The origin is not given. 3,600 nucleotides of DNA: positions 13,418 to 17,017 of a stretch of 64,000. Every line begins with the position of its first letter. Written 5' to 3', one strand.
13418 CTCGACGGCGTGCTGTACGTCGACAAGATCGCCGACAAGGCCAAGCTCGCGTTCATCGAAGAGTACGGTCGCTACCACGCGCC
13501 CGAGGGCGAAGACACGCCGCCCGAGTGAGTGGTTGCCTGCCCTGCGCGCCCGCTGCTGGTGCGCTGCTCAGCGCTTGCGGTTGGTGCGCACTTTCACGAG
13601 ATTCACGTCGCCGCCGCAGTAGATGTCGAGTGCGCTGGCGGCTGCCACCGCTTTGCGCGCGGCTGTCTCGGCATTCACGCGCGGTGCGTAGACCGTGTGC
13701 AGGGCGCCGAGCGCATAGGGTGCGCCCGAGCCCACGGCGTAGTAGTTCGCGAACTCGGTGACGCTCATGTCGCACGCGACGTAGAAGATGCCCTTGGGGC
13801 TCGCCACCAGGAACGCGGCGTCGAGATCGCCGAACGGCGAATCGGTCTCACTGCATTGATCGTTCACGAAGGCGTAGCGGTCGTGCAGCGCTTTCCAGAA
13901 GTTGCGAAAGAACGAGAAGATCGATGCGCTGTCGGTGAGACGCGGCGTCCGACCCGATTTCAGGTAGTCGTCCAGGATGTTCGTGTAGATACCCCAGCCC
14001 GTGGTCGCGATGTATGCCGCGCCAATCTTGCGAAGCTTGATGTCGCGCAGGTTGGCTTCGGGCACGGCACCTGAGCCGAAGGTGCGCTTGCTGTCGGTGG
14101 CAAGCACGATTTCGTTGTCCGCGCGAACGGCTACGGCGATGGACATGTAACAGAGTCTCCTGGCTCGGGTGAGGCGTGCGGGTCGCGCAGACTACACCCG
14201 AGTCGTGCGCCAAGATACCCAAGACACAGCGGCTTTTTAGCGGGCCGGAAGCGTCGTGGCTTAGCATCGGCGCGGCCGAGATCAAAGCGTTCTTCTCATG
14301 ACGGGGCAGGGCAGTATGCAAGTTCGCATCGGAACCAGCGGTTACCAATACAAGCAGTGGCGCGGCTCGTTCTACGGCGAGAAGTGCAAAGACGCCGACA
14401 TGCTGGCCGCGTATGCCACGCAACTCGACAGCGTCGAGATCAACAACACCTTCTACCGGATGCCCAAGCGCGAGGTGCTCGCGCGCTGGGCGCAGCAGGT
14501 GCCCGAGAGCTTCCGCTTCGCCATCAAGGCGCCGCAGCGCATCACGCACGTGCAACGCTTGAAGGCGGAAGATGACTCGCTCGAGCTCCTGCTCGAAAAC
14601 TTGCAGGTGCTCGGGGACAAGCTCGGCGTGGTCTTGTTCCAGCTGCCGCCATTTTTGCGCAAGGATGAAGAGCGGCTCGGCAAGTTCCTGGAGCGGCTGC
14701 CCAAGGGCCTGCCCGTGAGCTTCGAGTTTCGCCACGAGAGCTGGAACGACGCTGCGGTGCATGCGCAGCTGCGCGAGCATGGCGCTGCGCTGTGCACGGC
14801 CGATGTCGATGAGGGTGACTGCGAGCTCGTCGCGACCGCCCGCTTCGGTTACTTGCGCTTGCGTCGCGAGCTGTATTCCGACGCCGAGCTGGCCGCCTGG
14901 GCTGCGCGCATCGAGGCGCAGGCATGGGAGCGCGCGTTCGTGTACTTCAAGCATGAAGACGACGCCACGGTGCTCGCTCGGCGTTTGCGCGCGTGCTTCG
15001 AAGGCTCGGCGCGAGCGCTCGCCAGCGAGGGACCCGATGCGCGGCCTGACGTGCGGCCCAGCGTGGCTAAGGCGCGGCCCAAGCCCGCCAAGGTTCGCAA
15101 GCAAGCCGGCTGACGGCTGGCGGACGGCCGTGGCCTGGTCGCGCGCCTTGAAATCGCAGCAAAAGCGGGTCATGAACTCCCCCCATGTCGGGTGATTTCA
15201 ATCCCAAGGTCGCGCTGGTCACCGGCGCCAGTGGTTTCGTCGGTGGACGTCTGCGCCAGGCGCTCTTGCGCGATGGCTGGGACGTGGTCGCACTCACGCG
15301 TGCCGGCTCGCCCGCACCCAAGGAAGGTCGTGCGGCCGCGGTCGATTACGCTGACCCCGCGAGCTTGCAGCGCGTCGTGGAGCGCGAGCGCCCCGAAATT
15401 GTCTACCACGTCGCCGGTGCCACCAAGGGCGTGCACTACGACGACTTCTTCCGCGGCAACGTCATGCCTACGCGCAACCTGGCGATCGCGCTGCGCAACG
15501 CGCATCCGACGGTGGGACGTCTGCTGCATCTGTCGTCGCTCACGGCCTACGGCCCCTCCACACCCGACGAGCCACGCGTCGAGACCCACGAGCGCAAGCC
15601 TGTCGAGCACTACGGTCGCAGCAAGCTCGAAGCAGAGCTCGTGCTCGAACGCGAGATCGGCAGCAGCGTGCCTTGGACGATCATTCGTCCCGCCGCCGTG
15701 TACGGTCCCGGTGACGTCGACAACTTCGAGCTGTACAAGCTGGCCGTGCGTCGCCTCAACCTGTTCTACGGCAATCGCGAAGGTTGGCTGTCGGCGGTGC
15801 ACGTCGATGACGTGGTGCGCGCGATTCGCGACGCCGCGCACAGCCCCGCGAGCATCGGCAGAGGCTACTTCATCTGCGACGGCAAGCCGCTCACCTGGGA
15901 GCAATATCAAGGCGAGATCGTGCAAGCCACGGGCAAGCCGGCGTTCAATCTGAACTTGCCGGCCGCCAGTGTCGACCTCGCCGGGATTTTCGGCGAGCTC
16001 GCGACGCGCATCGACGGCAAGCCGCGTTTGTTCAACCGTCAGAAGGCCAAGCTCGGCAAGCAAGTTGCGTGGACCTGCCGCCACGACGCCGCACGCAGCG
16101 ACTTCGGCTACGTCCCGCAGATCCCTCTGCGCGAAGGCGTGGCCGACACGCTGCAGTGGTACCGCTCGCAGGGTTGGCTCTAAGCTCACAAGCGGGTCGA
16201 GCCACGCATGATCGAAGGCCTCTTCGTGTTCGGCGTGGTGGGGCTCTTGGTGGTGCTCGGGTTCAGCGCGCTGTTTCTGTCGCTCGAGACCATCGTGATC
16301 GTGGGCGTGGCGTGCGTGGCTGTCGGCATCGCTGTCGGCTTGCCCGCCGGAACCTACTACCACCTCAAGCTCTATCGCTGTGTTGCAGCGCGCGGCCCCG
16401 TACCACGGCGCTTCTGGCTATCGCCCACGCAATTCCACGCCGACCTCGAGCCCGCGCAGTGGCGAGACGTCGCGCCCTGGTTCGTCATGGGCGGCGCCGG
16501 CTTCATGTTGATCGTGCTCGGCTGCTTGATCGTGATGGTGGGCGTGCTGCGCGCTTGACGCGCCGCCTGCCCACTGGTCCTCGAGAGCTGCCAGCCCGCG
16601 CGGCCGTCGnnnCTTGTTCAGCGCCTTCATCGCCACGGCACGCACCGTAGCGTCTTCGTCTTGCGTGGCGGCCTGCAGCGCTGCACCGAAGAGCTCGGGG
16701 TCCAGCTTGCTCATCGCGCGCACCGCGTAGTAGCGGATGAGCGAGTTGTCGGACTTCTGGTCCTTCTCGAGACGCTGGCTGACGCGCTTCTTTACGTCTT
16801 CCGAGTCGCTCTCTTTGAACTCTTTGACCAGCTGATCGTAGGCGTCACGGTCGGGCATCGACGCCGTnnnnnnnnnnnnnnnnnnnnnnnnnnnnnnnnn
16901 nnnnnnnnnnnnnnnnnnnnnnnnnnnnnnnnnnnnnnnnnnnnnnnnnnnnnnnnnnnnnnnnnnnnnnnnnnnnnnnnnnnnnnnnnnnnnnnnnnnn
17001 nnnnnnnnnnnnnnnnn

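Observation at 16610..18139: Orphan tubulin/FtsZ-superfamily GTPase with a disordered linker and a HEAT-like tail, outside any division-gene context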

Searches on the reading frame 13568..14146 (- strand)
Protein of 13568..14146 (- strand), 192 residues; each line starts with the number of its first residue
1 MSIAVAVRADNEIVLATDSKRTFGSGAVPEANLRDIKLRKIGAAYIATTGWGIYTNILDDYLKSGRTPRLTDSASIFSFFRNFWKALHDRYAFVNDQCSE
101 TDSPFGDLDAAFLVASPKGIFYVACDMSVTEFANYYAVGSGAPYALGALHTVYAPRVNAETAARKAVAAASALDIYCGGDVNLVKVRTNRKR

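Call 10: search_protein_families(library=pfam, proteins=[window:13568-14146:-], max_evalue=0.01)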
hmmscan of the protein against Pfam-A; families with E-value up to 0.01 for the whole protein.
window:13568-14146:- (192 aa): 1 family
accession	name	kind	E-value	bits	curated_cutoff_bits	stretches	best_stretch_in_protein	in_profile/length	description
PF00227.31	Proteasome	-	2.5e-06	27.7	22.4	1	120-184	120-187/189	Proteasome subunit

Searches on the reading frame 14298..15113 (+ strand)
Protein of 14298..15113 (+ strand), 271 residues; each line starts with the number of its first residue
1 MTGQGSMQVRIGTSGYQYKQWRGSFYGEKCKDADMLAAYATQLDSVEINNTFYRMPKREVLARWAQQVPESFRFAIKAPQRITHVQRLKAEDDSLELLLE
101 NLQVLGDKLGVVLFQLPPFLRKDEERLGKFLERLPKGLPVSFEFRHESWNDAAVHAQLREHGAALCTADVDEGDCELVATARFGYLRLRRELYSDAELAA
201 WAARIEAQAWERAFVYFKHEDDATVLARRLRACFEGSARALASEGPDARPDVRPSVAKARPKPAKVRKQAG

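Call 10: search_protein_families(library=pfam, proteins=[window:14298-15113:+], max_evalue=0.01)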
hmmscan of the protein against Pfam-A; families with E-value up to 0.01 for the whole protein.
window:14298-15113:+ (271 aa): 1 family
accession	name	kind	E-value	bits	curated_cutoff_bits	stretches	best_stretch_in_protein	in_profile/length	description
PF01904.24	DUF72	-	1.4e-59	202.2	25.3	1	26-231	1-215/217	Protein of unknown function DUF72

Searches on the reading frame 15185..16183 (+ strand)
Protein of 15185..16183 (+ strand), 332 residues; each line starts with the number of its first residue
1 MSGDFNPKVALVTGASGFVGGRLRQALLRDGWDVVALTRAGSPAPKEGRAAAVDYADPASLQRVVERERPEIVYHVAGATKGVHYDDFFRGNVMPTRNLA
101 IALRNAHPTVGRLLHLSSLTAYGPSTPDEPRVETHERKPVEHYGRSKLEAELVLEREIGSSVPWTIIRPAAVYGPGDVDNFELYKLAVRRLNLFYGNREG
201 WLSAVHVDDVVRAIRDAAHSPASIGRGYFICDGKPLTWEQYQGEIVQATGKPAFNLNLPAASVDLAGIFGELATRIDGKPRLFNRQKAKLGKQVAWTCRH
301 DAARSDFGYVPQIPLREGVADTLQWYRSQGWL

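Call 10: search_protein_families(library=pfam, proteins=[window:15185-16183:+], max_evalue=0.01)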
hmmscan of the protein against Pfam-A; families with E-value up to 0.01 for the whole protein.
window:15185-16183:+ (332 aa): 7 families
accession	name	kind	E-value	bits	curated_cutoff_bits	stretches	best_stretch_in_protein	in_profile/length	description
PF01370.27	Epimerase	-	3.4e-34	118.8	20.9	1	10-224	1-231/240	NAD dependent epimerase/dehydratase family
PF04321.23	RmlD_sub_bind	-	1.9e-15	57.2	27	1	11-181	4-159/287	RmlD substrate binding domain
PF01073.25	3Beta_HSD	-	5.6e-14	52.3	22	1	11-252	1-271/280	3-beta hydroxysteroid dehydrogenase/isomerase family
PF16363.11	GDP_Man_Dehyd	-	1.1e-13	51.9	27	1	11-235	1-252/332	GDP-mannose 4,6 dehydratase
PF13460.12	NAD_binding_10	-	5.2e-13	49.7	27.2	1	14-173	1-147/184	NAD(P)H-binding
PF07993.18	NAD_binding_4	-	5.2e-13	49.2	20.1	1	69-214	88-258/258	Male sterility protein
PF05368.20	NmrA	-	0.0029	17.7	27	1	9-51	4-48/298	NmrA-like family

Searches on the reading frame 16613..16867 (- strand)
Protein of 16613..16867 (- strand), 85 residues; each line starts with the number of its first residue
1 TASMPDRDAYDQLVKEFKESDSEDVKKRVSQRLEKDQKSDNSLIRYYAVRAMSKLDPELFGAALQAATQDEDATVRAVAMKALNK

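Call 53: predict_structure(alignment_id=A2)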
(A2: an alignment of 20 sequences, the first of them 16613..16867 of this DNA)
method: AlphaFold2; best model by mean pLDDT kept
length: 85 residues; sequences in the alignment: 20
mean_pLDDT: 93.1   pTM: 0.83
mean pLDDT of the five models: 93.1, 92.0, 92.1, 91.7, 90.8
residues with pLDDT >= 90: 75; 70-90: 6; 50-70: 2; < 50: 2
segments of 3 or more residues with pLDDT < 50: none
pLDDT, mean of each block of 10 residues (from residue 1): 74 96 96 96 96 94 97 97 91
secondary structure, 60 per line:
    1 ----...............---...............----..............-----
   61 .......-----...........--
elements in order: H5-19 H23-37 H42-55 H61-67 H73-83
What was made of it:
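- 16613..16852 (-): C-terminal 80-aa domain of five helices, about three PBS-lyase-type HEAT-like repeats (residues 430-509): .................., ...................., ..................... The tail-only AF2 model has pLDDT 93 (call 53).
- On HEAT-like repeat (PBS-lyase type, HEAT_2 PF13646): The tail-only AF2 model has pLDDT 93, pTM 0.83 and five helices (call 53).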

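Call 57: fold_search(model_id=the predicted structure, library=pdb)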
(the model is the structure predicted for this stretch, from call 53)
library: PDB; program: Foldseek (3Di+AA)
matches with E <= 10: 774; with E <= 0.001: 0
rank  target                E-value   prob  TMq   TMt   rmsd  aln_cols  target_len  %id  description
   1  6g4j_B                6.7e-03  1.00  0.61  0.43   7.9        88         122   24  Structure of the protein kinase YabT from Bacillus subtilis in complex with an alphaREP crystallization helper (released 2019-01-30)
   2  4jw3_C                8.4e-03  1.00  0.60  0.54   9.8        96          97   23  Selection of specific protein binders for pre-defined targets from an optimized library of artificial helicoidal repea (released 2013-09-25)
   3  7z0g_T                1.5e-02  1.00  0.62  0.26   7.8        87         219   29  CPAP:TUBULIN:IE5 ALPHAREP COMPLEX P1 SPACE GROUP (released 2022-04-13)
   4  7z0g_C                1.5e-02  1.00  0.62  0.26   7.8        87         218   29  CPAP:TUBULIN:IE5 ALPHAREP COMPLEX P1 SPACE GROUP (released 2022-04-13)
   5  4jw3_D                1.7e-02  1.00  0.60  0.54   9.8        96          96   23  Selection of specific protein binders for pre-defined targets from an optimized library of artificial helicoidal repea (released 2013-09-25)
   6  9t1m_E                2.4e-02  1.00  0.61  0.35   8.2        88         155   27  Nuclear export protein/Non-structural protein 2 (NEP/NS2) in complex with artificial alpha Rep protein (released 2025-11-12)
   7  7q1f_T                2.7e-02  1.00  0.62  0.26   7.8        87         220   29  CPAP:TUBULIN:IE5 ALPHAREP COMPLEX (released 2022-04-20)
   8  7q1f_D                2.7e-02  1.00  0.62  0.35   7.8        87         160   29  CPAP:TUBULIN:IE5 ALPHAREP COMPLEX (released 2022-04-20)
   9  5dcq_A                2.7e-02  1.00  0.62  0.36   8.3        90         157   27  Crystal structure of bacterial adhesin, FNE from Streptococcus equi spp. equi. (released 2016-06-29)
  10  9t1m_A                2.8e-02  1.00  0.59  0.34   8.9        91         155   26  Nuclear export protein/Non-structural protein 2 (NEP/NS2) in complex with artificial alpha Rep protein (released 2025-11-12)
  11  6gwc_C                3.2e-02  1.00  0.63  0.26   7.8        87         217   30  Tubulin:iE5 alphaRep complex (released 2019-01-30)
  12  6gx7_E                3.2e-02  1.00  0.63  0.30   8.6        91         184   25  Tubulin-CopN-alphaRep complex (released 2019-04-24)
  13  8d9w_K                3.5e-02  1.00  0.74  0.30   3.8        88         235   12  beta-Arf1 homodimeric interface within AP-1, Arf1, Nef, MHC-I lattice on narrow tubes (released 2023-07-05)
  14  8d9w_O                3.5e-02  1.00  0.74  0.27   3.8        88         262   12  beta-Arf1 homodimeric interface within AP-1, Arf1, Nef, MHC-I lattice on narrow tubes (released 2023-07-05)
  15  7q1f_U                3.5e-02  1.00  0.62  0.37   7.3        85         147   29  CPAP:TUBULIN:IE5 ALPHAREP COMPLEX (released 2022-04-20)
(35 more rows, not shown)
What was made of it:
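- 16613..16852 (-): Foldseek top hits are alphaRep, AP-1/AP-2, COPI, CLASP2 and PP2A-A (call 57)
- On HEAT-like repeat (PBS-lyase type, HEAT_2 PF13646): The best Foldseek matches are alphaRep, adaptins, COPI, CLASP2 and PP2A-A, with TM-scores up to 0.76, though E is 7e-3 or worse (call 57)
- Foldseek E-values for the 85-residue tail are weak (7e-3 or worse, call 57). The nearest structural analogues of the tail include CLASP2 HEAT repeats (call 57). The alphaRep-tubulin complexes among the PDB hits (call 57) are designed binders, so they say nothing about natural function.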
